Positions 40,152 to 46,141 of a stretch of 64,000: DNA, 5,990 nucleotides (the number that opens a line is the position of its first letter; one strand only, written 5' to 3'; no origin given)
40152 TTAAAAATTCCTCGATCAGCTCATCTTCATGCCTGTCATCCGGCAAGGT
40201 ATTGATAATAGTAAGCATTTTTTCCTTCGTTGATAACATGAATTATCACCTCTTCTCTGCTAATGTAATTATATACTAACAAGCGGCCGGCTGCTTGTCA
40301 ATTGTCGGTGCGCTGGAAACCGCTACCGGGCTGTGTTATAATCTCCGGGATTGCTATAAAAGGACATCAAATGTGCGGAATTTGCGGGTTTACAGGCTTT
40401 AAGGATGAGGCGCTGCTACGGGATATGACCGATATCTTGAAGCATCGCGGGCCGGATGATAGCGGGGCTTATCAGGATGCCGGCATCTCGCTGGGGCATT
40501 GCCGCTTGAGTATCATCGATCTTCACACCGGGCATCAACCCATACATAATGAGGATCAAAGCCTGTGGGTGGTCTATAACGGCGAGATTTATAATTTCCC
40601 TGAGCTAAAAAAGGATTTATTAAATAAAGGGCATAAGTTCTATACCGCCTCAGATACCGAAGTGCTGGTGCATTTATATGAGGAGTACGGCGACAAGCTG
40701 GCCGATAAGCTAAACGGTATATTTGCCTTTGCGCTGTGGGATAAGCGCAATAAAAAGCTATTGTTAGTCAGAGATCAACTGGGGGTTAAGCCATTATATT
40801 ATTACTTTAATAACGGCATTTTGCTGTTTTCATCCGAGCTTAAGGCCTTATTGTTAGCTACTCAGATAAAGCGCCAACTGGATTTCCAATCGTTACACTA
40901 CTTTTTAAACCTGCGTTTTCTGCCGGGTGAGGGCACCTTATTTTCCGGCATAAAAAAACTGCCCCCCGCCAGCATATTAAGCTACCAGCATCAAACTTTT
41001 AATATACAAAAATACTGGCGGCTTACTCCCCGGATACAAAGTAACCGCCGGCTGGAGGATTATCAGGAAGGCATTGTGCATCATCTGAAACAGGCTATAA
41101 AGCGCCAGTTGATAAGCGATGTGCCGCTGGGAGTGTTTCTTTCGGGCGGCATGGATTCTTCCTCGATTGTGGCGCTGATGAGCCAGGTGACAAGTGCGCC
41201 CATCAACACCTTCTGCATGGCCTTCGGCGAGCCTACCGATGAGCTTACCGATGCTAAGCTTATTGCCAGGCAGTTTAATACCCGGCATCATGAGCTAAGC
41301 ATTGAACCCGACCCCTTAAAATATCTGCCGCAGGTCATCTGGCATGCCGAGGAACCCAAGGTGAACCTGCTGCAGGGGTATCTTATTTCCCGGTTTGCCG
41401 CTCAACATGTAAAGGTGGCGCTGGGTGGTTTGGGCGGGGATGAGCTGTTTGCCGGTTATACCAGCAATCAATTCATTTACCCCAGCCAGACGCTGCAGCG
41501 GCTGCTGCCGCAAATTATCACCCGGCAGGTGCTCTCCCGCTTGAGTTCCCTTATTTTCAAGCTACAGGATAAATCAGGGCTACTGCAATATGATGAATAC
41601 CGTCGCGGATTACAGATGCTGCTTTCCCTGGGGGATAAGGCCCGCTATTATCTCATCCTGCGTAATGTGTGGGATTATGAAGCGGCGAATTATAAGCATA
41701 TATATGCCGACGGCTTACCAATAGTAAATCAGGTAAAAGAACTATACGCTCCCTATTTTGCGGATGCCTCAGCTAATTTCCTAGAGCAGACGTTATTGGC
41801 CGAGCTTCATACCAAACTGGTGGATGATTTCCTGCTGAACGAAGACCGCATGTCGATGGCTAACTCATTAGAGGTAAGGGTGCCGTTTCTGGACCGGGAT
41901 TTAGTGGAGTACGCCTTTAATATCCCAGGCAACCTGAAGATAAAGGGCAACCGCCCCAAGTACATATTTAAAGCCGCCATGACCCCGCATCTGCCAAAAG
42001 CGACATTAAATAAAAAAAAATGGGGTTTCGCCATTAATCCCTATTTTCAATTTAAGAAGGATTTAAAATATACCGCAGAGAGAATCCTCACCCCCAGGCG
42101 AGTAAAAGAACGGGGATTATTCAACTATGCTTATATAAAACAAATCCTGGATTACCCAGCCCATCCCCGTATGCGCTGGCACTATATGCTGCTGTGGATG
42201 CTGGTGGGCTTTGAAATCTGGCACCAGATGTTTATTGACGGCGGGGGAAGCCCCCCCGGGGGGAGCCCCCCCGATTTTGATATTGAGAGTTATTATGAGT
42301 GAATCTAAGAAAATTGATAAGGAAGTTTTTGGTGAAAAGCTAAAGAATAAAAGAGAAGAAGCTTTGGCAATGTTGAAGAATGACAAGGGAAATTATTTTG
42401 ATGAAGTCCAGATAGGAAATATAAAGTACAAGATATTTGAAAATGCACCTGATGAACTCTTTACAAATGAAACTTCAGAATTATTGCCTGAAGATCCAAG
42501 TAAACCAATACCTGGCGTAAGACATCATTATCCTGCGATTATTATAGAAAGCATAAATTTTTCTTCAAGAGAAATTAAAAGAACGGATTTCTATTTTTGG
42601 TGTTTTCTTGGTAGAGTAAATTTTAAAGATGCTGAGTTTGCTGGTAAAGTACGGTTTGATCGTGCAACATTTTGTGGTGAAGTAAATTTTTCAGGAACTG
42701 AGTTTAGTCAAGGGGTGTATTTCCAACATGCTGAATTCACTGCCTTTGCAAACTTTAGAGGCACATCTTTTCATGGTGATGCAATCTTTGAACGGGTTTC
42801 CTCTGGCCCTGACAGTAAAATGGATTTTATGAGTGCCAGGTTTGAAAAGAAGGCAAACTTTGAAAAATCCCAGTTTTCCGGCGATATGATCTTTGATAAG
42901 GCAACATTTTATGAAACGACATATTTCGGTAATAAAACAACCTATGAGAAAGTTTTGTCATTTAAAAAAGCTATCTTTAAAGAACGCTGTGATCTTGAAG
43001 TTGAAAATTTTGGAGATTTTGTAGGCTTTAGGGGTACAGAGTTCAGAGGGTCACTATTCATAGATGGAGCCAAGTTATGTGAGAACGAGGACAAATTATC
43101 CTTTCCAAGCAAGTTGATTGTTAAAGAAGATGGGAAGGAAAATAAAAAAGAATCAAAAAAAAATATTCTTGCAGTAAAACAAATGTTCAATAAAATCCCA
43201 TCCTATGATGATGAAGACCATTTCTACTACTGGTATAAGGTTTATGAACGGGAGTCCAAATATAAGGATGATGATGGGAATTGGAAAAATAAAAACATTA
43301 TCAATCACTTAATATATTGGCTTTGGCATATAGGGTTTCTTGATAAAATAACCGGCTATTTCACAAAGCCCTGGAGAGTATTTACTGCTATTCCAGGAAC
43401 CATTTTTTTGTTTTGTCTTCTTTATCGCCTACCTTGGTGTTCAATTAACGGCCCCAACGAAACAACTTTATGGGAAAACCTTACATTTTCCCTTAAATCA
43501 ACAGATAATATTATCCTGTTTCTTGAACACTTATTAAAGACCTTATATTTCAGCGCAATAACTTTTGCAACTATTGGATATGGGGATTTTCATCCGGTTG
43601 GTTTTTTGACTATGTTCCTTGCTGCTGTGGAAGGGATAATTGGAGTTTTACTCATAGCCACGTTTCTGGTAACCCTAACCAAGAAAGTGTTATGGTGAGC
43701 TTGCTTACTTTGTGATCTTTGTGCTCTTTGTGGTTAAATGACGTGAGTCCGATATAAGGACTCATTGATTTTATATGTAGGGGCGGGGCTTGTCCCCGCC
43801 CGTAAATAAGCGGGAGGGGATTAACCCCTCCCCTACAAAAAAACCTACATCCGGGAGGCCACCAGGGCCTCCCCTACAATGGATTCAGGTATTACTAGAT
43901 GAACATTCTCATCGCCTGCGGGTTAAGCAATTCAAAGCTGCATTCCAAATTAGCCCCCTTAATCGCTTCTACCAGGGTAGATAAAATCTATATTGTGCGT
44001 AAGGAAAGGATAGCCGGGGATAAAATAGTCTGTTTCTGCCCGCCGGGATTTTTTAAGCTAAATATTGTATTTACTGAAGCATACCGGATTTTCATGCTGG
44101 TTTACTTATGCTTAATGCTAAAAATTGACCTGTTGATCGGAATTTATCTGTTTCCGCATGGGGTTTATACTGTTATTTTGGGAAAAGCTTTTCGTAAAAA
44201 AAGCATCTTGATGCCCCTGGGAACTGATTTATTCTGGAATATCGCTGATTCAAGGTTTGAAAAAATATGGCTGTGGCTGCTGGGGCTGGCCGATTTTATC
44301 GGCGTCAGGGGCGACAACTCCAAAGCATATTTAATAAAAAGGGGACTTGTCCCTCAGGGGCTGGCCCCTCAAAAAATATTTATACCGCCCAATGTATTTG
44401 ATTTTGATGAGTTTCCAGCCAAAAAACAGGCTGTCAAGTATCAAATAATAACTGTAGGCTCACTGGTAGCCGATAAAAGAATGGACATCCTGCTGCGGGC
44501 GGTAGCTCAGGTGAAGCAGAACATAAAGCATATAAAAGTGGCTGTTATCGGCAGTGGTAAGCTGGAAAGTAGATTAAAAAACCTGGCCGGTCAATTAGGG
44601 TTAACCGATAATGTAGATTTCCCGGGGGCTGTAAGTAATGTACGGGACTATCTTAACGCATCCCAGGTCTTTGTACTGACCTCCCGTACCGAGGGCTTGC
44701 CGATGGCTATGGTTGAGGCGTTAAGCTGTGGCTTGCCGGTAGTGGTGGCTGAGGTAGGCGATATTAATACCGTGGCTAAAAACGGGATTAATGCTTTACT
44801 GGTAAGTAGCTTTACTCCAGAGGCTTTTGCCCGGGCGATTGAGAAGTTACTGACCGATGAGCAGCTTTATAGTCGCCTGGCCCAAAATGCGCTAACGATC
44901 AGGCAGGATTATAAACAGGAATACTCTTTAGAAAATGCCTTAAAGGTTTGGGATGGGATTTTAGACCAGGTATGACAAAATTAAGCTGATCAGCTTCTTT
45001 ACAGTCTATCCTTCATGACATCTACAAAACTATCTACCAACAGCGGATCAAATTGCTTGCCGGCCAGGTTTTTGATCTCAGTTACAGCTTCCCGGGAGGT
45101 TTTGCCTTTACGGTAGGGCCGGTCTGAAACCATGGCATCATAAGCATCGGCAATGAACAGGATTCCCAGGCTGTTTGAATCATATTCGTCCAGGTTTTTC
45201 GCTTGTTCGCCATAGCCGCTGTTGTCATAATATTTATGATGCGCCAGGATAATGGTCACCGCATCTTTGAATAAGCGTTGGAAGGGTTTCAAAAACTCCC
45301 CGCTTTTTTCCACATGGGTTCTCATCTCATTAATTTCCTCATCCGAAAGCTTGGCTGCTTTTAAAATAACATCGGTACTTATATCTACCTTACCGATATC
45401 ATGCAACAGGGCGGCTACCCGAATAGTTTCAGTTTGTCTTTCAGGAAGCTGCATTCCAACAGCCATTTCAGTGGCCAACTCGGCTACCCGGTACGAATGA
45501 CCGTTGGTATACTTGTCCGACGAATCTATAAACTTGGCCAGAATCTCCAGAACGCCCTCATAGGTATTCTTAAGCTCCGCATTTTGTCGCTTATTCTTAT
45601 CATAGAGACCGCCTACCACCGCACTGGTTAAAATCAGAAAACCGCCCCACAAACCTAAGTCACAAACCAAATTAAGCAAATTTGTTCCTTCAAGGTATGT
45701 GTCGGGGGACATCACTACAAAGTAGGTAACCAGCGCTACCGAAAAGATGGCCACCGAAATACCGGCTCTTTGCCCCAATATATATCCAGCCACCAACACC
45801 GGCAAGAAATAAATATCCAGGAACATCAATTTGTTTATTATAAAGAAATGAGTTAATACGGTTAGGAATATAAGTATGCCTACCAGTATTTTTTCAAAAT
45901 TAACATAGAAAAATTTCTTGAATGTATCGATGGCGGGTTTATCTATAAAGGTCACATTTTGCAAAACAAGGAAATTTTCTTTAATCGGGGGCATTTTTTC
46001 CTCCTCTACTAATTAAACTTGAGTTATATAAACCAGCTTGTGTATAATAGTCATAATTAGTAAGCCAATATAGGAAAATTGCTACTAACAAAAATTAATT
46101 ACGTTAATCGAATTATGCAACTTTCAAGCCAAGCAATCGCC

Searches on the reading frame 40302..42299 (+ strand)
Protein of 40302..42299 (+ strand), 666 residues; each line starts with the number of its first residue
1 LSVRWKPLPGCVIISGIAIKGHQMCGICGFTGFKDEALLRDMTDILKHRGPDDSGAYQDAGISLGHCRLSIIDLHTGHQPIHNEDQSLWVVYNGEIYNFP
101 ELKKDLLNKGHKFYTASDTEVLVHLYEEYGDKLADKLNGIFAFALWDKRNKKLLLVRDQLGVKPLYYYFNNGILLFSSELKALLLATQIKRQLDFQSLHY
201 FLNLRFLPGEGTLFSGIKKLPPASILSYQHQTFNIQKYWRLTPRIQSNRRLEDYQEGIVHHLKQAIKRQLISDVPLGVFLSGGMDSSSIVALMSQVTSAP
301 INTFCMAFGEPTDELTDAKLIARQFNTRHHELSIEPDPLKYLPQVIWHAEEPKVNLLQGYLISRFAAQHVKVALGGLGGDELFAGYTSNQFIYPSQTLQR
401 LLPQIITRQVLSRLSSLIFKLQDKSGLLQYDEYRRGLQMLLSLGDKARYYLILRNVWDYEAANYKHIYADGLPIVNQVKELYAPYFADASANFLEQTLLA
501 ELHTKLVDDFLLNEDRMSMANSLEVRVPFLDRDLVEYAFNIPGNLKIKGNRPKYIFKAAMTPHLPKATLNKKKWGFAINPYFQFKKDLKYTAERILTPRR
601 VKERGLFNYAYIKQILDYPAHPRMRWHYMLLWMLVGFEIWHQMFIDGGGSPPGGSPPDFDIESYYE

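Call 33: search_protein_families(library=pfam, proteins=[window:40302-42299:+], max_evalue=0.00001)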
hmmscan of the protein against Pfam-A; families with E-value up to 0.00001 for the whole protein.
window:40302-42299:+ (666 aa): 3 families
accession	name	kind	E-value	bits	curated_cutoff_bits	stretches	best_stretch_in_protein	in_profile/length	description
PF00733.27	Asn_synthase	-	2.3e-80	271.4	21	1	260-642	4-354/354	Asparagine synthase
PF13537.11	GATase_7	-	3.5e-47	159.9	25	1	66-184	1-122/123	Glutamine amidotransferase domain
PF13522.11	GATase_6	-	5.9e-42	143.2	27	1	51-179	1-130/130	Glutamine amidotransferase domain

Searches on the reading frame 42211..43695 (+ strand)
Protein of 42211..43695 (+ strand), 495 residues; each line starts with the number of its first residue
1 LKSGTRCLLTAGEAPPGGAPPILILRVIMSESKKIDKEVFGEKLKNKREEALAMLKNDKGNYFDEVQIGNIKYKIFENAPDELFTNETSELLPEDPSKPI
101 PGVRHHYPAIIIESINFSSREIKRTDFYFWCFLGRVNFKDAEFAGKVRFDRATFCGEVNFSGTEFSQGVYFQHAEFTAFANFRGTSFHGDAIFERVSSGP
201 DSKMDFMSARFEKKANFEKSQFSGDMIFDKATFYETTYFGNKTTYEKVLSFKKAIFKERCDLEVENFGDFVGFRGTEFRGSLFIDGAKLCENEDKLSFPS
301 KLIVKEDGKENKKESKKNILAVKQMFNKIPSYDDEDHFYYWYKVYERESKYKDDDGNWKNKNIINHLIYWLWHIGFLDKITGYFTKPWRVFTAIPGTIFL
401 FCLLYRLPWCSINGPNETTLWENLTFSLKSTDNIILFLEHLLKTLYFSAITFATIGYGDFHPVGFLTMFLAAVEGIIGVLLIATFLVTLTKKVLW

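Call 33: search_protein_families(library=pfam, proteins=[window:42211-43695:+], max_evalue=0.00001)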
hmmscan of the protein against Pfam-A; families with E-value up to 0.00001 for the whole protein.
window:42211-43695:+ (495 aa): 2 families
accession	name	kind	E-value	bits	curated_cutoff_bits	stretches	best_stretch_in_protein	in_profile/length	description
PF13576.12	Pentapeptide_3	-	4.7e-21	75.2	27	2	132-174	6-47/48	Pentapeptide repeats (9 copies)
PF07885.22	Ion_trans_2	-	6.5e-10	39.2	22.5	1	438-492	22-76/79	Ion channel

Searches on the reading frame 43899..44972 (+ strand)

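Call 33: search_protein_families(library=pfam, proteins=[window:43899-44972:+], max_evalue=0.00001)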
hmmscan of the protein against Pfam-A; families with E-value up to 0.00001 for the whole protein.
window:43899-44972:+ (358 aa): 4 families
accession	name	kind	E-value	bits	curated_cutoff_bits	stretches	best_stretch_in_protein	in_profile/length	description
PF00534.26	Glycos_transf_1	-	5.3e-40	137.2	26.4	1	172-331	7-169/172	Glycosyl transferases group 1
PF13692.12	Glyco_trans_1_4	-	2.4e-35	122.3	27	1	182-320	3-142/142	Glycosyl transferases group 1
PF20706.3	GT4-conflict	-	3e-10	40.1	26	1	177-347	194-381/385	Family 4 Glycosyltransferase in conflict systems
PF13524.12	Glyco_trans_1_2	-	6.4e-08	33.1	25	1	201-346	5-137/144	Glycosyl transferase-like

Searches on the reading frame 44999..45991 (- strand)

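Call 33: search_protein_families(library=pfam, proteins=[window:44999-45991:-], max_evalue=0.00001)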
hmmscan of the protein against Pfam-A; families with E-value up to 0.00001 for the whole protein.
window:44999-45991:- (330 aa): 2 families
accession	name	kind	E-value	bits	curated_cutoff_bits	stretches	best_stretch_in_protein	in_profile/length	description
PF13487.12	HD_5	-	5e-25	88.6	27.2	1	150-316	2-168/170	HD domain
PF01966.28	HD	-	6.2e-18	65.6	22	1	164-287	3-116/116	HD domain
